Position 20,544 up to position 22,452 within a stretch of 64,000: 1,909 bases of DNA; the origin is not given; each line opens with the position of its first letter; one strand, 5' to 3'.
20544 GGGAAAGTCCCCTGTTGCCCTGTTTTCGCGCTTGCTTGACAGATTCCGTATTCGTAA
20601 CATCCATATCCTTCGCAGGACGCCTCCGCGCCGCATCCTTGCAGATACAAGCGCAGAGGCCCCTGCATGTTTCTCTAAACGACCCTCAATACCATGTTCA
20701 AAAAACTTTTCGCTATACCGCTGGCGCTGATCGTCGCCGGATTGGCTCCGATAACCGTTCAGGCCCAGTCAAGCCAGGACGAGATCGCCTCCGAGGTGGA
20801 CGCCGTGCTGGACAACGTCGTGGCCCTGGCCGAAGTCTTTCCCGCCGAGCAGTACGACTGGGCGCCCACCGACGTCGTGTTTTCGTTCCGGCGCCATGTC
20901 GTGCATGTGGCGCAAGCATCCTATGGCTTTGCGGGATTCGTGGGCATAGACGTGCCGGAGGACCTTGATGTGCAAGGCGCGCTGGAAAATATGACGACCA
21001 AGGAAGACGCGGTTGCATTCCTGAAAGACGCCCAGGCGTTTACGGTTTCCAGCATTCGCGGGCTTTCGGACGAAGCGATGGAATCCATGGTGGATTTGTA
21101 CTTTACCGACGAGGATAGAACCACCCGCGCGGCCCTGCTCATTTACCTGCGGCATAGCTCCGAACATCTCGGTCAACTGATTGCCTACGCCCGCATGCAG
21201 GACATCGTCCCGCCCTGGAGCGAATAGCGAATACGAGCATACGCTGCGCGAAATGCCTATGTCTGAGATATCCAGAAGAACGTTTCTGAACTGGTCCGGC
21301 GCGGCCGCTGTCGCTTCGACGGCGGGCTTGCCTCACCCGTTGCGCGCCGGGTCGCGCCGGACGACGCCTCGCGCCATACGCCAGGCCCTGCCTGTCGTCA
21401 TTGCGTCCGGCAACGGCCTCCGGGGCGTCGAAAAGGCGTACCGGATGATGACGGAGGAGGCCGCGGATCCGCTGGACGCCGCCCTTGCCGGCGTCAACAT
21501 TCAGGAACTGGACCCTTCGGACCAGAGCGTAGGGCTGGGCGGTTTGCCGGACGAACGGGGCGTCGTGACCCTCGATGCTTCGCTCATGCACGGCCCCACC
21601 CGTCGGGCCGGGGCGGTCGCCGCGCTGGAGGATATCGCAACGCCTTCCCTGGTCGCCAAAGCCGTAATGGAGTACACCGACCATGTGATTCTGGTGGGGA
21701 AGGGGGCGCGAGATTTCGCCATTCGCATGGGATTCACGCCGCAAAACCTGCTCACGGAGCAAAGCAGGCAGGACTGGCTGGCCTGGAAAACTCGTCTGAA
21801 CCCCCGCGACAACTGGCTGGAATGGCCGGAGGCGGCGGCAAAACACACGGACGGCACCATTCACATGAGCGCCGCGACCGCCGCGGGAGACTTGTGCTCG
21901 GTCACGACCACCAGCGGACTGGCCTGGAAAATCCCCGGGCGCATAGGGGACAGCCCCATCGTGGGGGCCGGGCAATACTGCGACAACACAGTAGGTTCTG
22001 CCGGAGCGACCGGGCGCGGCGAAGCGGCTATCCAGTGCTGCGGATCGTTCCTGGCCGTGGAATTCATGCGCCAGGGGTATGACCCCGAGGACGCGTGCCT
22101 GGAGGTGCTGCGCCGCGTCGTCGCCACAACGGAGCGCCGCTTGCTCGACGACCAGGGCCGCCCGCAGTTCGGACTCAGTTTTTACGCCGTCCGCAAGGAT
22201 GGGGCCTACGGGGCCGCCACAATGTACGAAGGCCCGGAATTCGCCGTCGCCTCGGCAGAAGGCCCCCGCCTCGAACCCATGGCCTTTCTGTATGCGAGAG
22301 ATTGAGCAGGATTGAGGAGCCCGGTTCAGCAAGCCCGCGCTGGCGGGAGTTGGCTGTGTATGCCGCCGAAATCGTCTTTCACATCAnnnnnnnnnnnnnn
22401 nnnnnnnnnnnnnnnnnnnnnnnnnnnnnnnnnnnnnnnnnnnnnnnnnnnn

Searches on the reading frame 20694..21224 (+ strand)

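Call 94: search_protein_families(library=pfam, proteins=[window:20694-21224:+], max_evalue=0.001)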
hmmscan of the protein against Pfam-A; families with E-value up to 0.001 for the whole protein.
window:20694-21224:+ (177 aa): 2 families
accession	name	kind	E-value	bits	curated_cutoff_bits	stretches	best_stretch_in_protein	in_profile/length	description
PF12867.12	DinB_2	-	6.3e-11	43.3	24.8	1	36-162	3-128/128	DinB superfamily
PF05163.17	DinB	-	1.8e-06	28.5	23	1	34-167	11-143/165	DinB family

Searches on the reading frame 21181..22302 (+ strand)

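Call 94: search_protein_families(library=pfam, proteins=[window:21181-22302:+], max_evalue=0.001)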
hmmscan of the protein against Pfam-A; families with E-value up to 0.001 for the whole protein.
window:21181-22302:+ (374 aa): 2 families
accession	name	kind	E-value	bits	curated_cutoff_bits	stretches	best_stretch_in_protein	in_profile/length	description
PF01112.23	Asparaginase_2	-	2.1e-55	188.5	27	1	83-316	30-268/309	Asparaginase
PF10518.14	TAT_signal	-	0.00099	19.4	22.7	1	29-49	1-21/21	TAT (twin-arginine translocation) pathway signal sequence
